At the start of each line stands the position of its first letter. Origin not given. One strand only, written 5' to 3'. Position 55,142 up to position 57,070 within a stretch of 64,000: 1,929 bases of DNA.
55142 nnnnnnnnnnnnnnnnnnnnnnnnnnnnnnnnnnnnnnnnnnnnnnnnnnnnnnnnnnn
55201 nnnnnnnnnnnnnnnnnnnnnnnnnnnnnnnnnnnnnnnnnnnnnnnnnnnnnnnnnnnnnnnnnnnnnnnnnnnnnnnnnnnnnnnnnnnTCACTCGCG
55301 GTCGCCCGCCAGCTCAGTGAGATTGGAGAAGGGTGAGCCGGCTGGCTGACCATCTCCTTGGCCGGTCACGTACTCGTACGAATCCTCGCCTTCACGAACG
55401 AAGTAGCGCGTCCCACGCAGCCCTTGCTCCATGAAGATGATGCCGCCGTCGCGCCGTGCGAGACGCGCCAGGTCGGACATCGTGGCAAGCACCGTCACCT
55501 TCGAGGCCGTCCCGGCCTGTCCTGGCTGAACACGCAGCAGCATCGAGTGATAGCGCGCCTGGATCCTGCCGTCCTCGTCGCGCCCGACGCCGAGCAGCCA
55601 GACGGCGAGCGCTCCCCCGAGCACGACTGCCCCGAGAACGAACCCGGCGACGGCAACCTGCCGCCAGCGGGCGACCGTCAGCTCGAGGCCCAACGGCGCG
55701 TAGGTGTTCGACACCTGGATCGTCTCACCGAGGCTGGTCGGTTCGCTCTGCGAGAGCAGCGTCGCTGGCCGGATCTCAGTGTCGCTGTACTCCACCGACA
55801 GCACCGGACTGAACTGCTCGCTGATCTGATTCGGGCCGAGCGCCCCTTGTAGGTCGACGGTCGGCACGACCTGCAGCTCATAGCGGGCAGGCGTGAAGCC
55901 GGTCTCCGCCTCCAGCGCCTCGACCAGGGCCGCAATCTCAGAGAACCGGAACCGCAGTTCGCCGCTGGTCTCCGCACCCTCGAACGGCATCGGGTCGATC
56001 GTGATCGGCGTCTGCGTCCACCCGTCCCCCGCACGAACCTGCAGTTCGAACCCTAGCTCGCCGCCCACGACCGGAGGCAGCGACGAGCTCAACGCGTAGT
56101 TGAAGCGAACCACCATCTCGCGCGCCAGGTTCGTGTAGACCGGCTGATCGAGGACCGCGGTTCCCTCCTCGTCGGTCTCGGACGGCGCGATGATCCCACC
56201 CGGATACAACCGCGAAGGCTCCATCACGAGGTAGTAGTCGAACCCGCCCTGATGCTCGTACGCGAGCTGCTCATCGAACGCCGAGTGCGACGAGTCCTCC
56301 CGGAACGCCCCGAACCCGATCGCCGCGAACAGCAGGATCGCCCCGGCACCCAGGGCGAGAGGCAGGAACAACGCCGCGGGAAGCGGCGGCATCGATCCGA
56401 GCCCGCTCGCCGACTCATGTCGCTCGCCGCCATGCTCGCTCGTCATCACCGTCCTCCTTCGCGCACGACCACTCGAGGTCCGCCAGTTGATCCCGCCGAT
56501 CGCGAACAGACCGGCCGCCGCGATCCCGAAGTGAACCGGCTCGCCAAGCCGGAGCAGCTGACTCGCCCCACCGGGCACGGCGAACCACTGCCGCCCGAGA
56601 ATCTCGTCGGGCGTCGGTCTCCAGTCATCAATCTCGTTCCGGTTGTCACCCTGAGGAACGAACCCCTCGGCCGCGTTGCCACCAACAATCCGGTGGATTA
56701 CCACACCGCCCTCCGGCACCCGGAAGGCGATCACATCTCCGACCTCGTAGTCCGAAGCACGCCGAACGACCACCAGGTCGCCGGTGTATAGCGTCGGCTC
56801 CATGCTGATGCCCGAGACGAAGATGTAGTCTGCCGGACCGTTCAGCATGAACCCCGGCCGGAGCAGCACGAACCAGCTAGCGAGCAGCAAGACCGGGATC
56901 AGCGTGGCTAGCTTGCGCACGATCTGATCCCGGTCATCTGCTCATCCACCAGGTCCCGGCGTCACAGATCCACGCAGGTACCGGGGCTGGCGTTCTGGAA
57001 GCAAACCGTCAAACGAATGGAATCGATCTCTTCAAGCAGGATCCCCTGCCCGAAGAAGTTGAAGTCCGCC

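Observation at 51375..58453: SipW-type signal peptidase / TasA-like (SipW-cognate signal peptide) gene cluster with unusual companions; candidate novel surface-fibre or matrix system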

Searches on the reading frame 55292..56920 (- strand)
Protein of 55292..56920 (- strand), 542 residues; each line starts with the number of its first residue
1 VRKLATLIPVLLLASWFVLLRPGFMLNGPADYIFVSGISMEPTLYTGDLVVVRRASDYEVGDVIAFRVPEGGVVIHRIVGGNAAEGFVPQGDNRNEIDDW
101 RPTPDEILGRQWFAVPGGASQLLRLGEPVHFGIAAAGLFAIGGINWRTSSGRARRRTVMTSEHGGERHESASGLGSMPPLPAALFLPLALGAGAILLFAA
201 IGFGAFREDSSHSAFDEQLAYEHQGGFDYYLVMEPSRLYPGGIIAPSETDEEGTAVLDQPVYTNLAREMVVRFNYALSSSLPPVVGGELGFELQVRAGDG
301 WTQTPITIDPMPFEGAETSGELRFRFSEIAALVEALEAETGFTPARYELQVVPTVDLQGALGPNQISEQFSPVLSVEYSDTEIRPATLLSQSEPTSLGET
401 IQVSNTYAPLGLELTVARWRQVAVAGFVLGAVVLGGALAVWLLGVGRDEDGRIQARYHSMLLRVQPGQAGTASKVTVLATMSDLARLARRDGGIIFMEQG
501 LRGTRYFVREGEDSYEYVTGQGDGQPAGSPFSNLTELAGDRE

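Call 3: search_protein_families(library=pfam, proteins=[window:55292-56920:-], max_evalue=1)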
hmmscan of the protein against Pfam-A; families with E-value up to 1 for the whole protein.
window:55292-56920:- (542 aa): 3 families
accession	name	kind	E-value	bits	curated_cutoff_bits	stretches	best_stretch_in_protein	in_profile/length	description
PF00717.28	Peptidase_S24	-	1.7e-06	28.2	23.3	1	32-79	37-83/116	Peptidase S24-like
PF17231.7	DUF5305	-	5.2e-06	26.5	29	1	320-517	23-217/217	Family of unknown function (DUF5305)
PF10502.14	Peptidase_S26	-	8.3e-06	26.3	22.9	1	31-80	24-79/168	Signal peptidase, peptidase S26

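Call 4: search_protein_families(library=ncbifam, proteins=[window:55292-56920:-], max_evalue=1)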
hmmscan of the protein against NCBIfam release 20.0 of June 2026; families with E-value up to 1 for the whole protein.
window:55292-56920:- (542 aa): 5 families
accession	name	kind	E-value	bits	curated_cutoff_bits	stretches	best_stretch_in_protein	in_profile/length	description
TIGR02228.1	sigpep_I_arch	equivalog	3.4e-16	59.5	51.85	1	23-116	24-124/158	signal peptidase I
TIGR02227.1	sigpep_I_bact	equivalog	5.2e-07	29.7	47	1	31-80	21-76/162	signal peptidase I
NF046067.1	SigPepSipWBacil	equivalog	1.9e-06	27.6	190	1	36-100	45-114/189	signal peptidase I SipW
TIGR02754.1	sod_Ni_protease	equivalog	0.0013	19.2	63.25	1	35-95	3-68/90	nickel-type superoxide dismutase maturation protease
TIGR00498.1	lexA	equivalog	0.095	12.3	110.95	1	35-77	120-162/203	transcriptional repressor LexA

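Call 7: find_homologous_proteins(query=window:55292-56920:-)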
Query window:55292-56920:- (542 aa): 31 proteins with E <= 0.001 among 8000 candidates.
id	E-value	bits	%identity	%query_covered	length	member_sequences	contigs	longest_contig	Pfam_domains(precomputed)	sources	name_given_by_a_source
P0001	0.0e+0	1205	100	100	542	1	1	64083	PF00717.29,PF10502.15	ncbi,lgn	-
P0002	2.8e-195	668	60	98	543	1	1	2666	PF17231.8,PF00717.29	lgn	-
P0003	3.4e-147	510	51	93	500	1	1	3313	PF17231.8,PF00717.29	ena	-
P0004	6.7e-131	456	45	100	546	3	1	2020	PF17231.8,PF00717.29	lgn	-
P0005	9.2e-117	409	43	95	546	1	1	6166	PF17231.8,PF00717.29,PF10502.15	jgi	jgi:signal peptidase I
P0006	3.2e-111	391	42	93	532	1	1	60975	PF17231.8,PF00717.29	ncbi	-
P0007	5.8e-98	347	39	96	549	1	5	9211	PF17231.8,PF00717.29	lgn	-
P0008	6.8e-92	327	37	96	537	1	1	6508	PF17231.8,PF00717.29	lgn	-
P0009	6.6e-86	307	37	95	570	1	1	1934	PF17231.8,PF00717.29,PF10502.15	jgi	jgi:signal peptidase I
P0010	1.2e-84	303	36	95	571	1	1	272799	PF17231.8,PF00717.29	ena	-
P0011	4.4e-84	301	38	95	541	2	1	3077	PF17231.8,PF00717.29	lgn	-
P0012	2.7e-83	299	55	27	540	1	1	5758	PF17231.8,PF00717.29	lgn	-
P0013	2.7e-82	295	35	96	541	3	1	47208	PF17231.8,PF00717.29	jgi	-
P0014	1.4e-80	290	34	96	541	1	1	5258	PF17231.8,PF00717.29,PF10502.15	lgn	-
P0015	1.4e-79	286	36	97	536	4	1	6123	PF00717.29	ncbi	-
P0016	1.8e-79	286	35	97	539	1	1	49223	PF17231.8,PF00717.29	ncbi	-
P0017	5.1e-79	285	36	95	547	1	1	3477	PF17231.8,PF00717.29,PF10502.15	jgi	jgi:signal peptidase I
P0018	5.3e-79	284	35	93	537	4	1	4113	PF17231.8,PF00717.29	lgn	-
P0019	1.4e-75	273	37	80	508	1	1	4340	PF17231.8,PF00717.29,PF10502.15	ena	-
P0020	8.8e-74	267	38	95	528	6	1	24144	PF17231.8,PF00717.29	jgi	-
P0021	1.1e-71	260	35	92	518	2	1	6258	PF17231.8,PF00717.29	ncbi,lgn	-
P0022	6.6e-65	238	32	95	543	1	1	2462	PF17231.8,PF00717.29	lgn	-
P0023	1.2e-63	234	51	22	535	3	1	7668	PF17231.8,PF00717.29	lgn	-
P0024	1.3e-62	230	31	95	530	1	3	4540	PF17231.8,PF00717.29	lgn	-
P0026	6.7e-36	142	30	96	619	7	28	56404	PF17231.8,PF00717.29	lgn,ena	-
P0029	6.0e-27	113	30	66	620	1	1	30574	PF17231.8,PF00717.29,PF10502.15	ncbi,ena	-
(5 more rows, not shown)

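Call 9: find_encoding_contigs(protein=P0001, flank=10000, max_places=2)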
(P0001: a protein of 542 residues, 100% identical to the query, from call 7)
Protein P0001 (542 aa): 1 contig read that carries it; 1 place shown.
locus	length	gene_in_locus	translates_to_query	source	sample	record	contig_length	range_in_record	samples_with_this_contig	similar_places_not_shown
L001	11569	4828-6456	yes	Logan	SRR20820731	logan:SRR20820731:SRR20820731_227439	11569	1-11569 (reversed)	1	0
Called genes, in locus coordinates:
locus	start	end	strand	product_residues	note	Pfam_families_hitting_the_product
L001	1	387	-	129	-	?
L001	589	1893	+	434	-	-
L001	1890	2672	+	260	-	PF00378:ECH_1, PF16113:ECH_2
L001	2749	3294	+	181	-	-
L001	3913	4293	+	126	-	-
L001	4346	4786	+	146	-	-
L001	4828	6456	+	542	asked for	PF10502:Peptidase_S26 (weak), PF00717:Peptidase_S24 (weak)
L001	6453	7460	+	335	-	-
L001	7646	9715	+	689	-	-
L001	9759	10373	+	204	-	-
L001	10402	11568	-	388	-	?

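Call 10: find_encoding_contigs(protein=P0006, flank=10000, max_places=2)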
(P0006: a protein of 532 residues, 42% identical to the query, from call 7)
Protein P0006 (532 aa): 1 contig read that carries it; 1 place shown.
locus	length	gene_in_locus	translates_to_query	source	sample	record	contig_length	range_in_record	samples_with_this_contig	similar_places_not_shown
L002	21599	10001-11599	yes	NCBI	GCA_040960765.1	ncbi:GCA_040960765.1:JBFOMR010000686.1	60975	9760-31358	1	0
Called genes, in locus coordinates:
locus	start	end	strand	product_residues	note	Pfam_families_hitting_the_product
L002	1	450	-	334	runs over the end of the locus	PF01208:URO-D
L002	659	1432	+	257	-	PF02517:Rce1-like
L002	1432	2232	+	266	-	PF00290:Trp_syntA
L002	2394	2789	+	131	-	PF07736:CM_1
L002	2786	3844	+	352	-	PF18152:DAHP_snth_FXD, PF00793:DAHP_synth_1, PF03102:NeuB (weak)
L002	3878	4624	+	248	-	PF02616:SMC_ScpA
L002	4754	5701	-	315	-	PF12911:OppC_N, PF00528:BPD_transp_1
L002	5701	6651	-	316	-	PF19300:BPD_transp_1_N, PF00528:BPD_transp_1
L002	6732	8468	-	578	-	PF00496:SBP_bac_5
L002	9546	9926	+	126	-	-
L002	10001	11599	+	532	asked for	PF00717:Peptidase_S24 (weak), PF17231:DUF5305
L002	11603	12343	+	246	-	-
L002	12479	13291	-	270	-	PF00512:HisKA, PF02518:HATPase_c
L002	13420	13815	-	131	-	PF00903:Glyoxalase, PF13468:Glyoxalase_3, PF13669:Glyoxalase_4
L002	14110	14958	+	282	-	-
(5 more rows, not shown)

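Call 11: find_encoding_contigs(protein=P0010, flank=10000, max_places=2)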
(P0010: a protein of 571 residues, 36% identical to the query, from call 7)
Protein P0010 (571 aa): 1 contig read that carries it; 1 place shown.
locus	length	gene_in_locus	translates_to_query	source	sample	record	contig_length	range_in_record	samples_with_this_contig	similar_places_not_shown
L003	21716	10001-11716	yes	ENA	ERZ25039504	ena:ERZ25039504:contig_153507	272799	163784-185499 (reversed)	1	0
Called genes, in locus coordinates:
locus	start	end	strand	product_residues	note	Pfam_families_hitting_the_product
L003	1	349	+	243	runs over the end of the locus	-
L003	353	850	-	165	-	PF12172:zf-ChsH2, PF01796:OB_ChsH2_C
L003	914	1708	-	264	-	PF22691:Thiolase_C_1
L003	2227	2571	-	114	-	PF00583:Acetyltransf_1, PF13508:Acetyltransf_7, PF13673:Acetyltransf_10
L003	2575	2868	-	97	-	-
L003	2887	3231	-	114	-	PF03992:ABM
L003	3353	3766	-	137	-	PF13622:4HBT_3 (weak), PF03061:4HBT (weak)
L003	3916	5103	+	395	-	PF00497:SBP_bac_3, PF09084:NMT1 (faint)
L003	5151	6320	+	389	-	PF00528:BPD_transp_1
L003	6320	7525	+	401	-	PF00528:BPD_transp_1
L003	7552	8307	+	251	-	PF02463:SMC_N, PF13191:AAA_16 (faint), PF00005:ABC_tran, PF13304:AAA_21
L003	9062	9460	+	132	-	-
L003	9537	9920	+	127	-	-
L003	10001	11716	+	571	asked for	PF00717:Peptidase_S24, PF17231:DUF5305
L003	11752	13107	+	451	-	-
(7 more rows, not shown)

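Call 13: find_related_loci(query=A1, collection=genome_contigs, flank=8000)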
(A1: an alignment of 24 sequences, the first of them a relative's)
Query A1 (542 aa) in genome_contigs; peptide patterns used: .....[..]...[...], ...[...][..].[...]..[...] (x = any residue, [..] = any of these).
599 stretches matched a pattern (row limit reached: there are more); 298 encode a relative of the query (tblastn E <= 1e-3); the best 80 are kept; 80 distinct loci.
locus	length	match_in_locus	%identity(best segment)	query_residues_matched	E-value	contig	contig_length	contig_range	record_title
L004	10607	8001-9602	37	1-520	8e-97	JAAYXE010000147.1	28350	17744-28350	MAG: Chloroflexota bacterium isolate AS02xzSISU_56 36559_AS02, whole genome shotgun sequence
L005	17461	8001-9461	35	16-520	8e-79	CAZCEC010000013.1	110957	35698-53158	MAG TPA_asm: uncultured Anaerolineales bacterium isolate binchicken_co179_60 genome assembly, contig: NODE_791_length_11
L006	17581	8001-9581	37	2-519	4e-77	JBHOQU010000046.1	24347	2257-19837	MAG: Dehalococcoidia bacterium isolate A0_31 coassembly_Ak141_649593, whole genome shotgun sequence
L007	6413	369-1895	35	1-520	2e-74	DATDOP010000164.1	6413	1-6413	MAG TPA_asm: Dehalococcoidia bacterium isolate SMAG_U7897 k141_1096721, whole genome shotgun sequence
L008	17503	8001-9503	36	16-517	6e-73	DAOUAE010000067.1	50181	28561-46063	MAG TPA_asm: Chloroflexota bacterium isolate H61_622 k121_960406, whole genome shotgun sequence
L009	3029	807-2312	36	16-521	5e-71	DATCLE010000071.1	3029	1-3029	MAG TPA_asm: Dehalococcoidia bacterium isolate SMAG_U7114 k141_753766, whole genome shotgun sequence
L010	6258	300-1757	35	26-524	4e-70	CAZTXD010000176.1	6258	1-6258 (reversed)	MAG TPA_asm: uncultured Acidimicrobiaceae bacterium isolate SRP284430_co1_175 genome assembly, contig: NODE_10763_length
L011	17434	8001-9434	36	26-517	8e-69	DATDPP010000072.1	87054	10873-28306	MAG TPA_asm: Acidimicrobiia bacterium isolate SMAG_U7924 k141_667540, whole genome shotgun sequence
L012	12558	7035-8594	31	1-515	1e-60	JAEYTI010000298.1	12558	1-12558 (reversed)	MAG: Chloroflexota bacterium isolate OH_CBlB_125 k127_2053746, whole genome shotgun sequence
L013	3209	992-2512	31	7-516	1e-53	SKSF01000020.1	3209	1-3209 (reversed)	MAG: Dehalococcoidia bacterium isolate CSSed162cmA_515 CSSed16-2cmA-179308, whole genome shotgun sequence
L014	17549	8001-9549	43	2-518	2e-74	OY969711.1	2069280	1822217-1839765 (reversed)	MAG: uncultured Chloroflexia bacterium isolate MFD09730.bin.c.1 genome assembly, chromosome: 1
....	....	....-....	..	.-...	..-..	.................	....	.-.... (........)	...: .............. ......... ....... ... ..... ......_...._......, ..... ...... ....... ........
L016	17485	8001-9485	27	4-521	3e-42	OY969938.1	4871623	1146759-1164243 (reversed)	MAG: uncultured Chloroflexia bacterium isolate MFD02416.bin.c.1 genome assembly, chromosome: 1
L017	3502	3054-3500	48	3-154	4e-37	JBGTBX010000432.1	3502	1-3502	MAG: Gemmatimonadaceae bacterium isolate JTS-RE106 k141_11861350, whole genome shotgun sequence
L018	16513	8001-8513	48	12-172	1e-36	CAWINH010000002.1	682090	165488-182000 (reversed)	MAG: uncultured Chloroflexia bacterium isolate MFD04944.bin.1.213 genome assembly, contig: contig_21471, whole genome sh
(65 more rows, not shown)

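Call 101: search_solved_structures(query=A11, max_evalue=10)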
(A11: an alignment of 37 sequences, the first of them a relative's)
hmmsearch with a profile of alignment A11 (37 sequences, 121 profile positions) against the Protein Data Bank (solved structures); distinct sequences matched with E-value up to 10: 3.
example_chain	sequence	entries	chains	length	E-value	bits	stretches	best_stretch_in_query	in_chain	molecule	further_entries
8hi1_E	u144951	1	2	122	0.4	14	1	35-69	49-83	Type I-E CRISPR-associated endoribonuclease Cas2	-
6sgf_A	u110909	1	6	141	1.4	12.2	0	51-93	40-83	Beta-xylanase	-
7dm0_A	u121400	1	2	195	1.4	12.2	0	72-121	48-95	Biofilm-associated surface protein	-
